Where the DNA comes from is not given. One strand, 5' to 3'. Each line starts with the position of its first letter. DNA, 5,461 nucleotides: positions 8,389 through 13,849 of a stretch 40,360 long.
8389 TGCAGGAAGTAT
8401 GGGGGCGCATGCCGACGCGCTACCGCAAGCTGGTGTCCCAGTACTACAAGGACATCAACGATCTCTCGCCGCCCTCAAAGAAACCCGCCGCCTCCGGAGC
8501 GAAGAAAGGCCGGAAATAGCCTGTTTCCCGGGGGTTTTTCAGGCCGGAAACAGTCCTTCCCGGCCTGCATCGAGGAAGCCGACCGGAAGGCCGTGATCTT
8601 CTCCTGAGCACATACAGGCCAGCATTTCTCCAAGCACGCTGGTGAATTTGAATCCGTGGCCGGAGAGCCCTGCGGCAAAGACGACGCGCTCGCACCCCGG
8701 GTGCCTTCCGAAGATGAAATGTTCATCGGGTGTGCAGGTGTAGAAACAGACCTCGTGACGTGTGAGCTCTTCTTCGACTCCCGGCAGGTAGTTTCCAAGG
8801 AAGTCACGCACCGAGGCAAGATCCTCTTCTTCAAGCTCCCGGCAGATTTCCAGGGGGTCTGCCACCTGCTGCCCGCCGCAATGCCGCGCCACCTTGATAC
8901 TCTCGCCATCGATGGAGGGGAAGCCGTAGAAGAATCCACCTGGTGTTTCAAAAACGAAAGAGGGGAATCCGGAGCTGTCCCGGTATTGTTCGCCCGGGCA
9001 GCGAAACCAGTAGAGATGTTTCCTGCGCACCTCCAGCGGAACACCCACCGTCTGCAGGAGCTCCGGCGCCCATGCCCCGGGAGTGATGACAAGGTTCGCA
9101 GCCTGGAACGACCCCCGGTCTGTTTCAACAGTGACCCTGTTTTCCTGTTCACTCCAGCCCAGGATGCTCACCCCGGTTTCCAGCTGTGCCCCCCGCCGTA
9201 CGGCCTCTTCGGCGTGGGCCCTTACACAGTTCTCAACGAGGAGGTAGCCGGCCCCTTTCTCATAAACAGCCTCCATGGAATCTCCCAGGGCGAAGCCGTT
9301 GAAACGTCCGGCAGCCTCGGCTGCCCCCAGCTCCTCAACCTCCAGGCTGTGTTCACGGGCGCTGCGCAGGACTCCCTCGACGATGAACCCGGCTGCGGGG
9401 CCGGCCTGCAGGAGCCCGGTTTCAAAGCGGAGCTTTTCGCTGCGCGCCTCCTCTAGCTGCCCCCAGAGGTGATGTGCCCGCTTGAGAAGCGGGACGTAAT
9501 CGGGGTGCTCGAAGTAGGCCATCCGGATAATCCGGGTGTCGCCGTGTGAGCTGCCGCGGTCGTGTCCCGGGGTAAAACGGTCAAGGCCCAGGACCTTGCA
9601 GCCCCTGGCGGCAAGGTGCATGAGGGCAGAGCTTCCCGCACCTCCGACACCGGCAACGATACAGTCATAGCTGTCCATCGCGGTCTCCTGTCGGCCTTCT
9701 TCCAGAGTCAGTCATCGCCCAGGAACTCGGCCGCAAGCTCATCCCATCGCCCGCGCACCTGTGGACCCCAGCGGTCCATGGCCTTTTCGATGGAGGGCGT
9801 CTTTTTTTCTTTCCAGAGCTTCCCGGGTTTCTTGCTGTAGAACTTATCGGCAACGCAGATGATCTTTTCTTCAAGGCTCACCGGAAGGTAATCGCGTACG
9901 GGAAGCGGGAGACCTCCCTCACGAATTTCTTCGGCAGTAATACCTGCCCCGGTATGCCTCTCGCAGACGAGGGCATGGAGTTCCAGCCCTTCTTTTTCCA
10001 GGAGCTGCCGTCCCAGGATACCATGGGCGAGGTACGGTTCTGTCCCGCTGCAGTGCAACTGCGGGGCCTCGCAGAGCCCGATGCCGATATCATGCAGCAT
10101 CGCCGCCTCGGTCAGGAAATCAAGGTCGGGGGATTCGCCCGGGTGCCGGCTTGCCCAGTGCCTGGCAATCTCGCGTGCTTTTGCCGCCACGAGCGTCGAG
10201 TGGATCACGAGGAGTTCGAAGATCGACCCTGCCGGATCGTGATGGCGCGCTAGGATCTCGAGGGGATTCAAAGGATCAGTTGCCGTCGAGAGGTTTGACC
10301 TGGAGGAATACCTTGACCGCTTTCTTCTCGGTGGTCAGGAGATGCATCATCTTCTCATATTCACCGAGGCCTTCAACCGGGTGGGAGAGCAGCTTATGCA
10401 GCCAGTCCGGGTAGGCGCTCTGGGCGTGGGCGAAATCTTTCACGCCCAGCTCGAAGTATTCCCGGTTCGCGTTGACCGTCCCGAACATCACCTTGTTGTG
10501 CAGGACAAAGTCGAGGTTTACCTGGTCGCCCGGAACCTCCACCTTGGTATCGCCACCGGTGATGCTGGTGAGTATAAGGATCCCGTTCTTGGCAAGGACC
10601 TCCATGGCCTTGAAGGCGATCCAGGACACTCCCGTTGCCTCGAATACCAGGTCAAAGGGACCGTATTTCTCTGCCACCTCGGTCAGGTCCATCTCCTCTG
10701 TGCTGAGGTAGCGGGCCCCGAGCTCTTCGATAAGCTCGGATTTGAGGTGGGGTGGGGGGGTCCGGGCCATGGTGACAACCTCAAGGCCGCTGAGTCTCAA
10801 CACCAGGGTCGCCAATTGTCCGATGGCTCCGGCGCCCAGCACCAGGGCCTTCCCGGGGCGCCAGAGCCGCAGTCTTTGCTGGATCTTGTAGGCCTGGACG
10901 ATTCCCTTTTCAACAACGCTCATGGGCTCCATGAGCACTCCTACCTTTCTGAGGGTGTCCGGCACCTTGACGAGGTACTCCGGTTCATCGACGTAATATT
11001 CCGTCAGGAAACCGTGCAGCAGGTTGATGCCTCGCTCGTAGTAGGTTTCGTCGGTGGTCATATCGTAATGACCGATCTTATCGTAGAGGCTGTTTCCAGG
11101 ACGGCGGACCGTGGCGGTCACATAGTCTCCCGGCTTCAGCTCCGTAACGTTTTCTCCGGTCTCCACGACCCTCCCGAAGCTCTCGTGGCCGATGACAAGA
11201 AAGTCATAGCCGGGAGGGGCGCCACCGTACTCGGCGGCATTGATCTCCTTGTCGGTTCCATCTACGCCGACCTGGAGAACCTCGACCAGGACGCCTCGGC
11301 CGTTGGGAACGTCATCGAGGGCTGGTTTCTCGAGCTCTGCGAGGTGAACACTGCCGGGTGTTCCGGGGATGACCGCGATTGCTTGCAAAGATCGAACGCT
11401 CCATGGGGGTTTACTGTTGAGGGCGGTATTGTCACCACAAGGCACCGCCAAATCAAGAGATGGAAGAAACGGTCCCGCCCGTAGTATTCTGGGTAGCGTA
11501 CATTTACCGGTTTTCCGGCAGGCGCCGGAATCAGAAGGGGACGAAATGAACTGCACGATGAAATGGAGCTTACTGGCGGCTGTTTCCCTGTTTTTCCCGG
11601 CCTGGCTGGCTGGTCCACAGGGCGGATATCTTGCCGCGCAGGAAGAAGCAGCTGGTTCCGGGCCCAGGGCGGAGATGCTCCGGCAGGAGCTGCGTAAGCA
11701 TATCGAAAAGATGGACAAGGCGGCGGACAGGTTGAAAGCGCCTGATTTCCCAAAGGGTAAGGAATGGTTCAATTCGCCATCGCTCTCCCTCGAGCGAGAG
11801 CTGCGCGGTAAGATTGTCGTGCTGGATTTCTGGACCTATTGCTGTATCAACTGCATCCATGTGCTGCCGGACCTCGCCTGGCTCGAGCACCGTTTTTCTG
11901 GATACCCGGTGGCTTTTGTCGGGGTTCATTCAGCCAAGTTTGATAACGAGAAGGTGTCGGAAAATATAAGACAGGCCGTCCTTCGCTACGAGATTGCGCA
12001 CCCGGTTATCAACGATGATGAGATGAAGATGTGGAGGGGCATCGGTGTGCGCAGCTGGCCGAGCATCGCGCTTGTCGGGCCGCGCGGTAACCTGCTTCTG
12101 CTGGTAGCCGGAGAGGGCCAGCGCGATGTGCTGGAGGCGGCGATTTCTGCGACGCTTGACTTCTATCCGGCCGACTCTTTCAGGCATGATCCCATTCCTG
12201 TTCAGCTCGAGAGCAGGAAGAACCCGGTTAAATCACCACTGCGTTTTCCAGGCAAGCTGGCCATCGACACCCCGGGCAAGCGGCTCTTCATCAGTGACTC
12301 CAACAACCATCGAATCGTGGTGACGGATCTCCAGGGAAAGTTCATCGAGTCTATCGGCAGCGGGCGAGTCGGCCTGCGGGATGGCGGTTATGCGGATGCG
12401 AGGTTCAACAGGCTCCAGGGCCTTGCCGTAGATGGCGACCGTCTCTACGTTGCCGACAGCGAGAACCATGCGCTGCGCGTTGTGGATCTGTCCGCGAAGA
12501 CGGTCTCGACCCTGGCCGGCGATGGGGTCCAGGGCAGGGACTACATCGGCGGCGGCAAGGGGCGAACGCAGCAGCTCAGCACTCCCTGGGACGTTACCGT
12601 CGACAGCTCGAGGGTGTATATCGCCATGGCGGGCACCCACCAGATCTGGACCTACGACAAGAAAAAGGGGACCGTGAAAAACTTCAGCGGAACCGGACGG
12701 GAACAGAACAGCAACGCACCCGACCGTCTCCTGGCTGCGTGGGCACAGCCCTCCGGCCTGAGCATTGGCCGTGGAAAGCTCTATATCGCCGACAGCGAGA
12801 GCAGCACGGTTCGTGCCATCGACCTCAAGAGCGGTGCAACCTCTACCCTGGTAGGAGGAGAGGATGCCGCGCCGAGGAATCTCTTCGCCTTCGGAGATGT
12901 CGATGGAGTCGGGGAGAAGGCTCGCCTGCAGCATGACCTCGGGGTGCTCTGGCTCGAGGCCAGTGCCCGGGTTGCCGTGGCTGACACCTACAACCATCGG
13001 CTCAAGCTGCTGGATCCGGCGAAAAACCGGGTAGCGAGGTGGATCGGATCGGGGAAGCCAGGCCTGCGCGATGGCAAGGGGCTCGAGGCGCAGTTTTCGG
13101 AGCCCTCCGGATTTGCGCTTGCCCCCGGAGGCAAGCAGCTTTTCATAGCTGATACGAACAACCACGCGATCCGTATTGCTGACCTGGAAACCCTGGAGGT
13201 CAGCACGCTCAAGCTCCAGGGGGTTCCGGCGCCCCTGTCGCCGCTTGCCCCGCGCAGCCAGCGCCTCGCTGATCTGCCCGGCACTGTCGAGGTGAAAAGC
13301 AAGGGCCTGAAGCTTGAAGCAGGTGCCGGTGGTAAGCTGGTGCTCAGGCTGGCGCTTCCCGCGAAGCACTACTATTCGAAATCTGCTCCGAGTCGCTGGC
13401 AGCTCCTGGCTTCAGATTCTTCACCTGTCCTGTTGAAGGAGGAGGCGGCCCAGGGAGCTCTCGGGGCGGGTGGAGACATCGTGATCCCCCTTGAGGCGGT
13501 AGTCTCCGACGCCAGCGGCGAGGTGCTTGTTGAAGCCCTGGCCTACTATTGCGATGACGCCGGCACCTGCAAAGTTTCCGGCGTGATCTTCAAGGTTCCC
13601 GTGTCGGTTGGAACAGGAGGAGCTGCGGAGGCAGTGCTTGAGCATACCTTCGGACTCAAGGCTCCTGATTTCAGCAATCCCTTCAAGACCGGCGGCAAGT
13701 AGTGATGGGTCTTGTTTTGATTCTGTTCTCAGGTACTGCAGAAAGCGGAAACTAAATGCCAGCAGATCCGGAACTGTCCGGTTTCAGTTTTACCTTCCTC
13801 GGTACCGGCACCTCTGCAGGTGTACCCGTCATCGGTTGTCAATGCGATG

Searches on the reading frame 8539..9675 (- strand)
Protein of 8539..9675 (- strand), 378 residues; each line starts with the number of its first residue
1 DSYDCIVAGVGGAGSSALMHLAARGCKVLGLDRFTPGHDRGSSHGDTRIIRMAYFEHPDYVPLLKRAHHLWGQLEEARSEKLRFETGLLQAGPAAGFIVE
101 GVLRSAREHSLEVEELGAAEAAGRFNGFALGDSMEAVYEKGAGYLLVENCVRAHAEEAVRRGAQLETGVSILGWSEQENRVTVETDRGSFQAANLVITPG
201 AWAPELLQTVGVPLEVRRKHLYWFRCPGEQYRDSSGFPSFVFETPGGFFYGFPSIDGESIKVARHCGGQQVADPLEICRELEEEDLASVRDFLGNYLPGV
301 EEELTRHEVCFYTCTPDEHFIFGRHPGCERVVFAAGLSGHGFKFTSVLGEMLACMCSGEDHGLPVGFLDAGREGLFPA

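Call 40: search_protein_families(library=pfam, proteins=[window:8539-9675:-], max_evalue=0.0001)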
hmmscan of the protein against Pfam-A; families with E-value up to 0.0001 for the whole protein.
window:8539-9675:- (378 aa): 1 family
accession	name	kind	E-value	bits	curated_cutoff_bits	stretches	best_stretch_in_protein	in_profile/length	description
PF01266.30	DAO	-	8.3e-44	151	27.9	1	4-354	1-352/353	FAD dependent oxidoreductase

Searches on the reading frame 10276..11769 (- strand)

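Call 40: search_protein_families(library=pfam, proteins=[window:10276-11769:-], max_evalue=0.0001)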
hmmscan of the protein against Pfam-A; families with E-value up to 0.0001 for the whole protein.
window:10276-11769:- (497 aa): 3 families
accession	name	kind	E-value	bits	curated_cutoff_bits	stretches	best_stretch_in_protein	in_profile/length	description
PF16912.11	Glu_dehyd_C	-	9.2e-50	169.5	34.9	1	275-473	2-196/211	Glucose dehydrogenase C-terminus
PF08240.17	ADH_N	-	2.9e-14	53.6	23.5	1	159-271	4-104/104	Alcohol dehydrogenase GroES-like domain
PF00107.32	ADH_zinc_N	-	6.3e-08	33.1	31.8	1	315-440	1-121/129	Zinc-binding dehydrogenase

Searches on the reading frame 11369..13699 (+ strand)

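Call 40: search_protein_families(library=pfam, proteins=[window:11369-13699:+], max_evalue=0.0001)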
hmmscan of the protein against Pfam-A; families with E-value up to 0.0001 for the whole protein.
window:11369-13699:+ (777 aa): 4 families
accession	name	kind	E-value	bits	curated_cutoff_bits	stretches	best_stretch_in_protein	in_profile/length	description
PF01436.27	NHL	-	2.6e-31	106.5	20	1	346-371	1-27/28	NHL repeat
PF13905.12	Thioredoxin_8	-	5.2e-12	46.4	27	1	147-241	1-93/94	Thioredoxin-like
PF08450.18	SGL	-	3.2e-05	24.1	26.3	0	354-435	143-215/246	SMP-30/Gluconolactonase/LRE-like region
PF00578.27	AhpC-TSA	-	8.9e-05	22.9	26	0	123-242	4-121/124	AhpC/TSA family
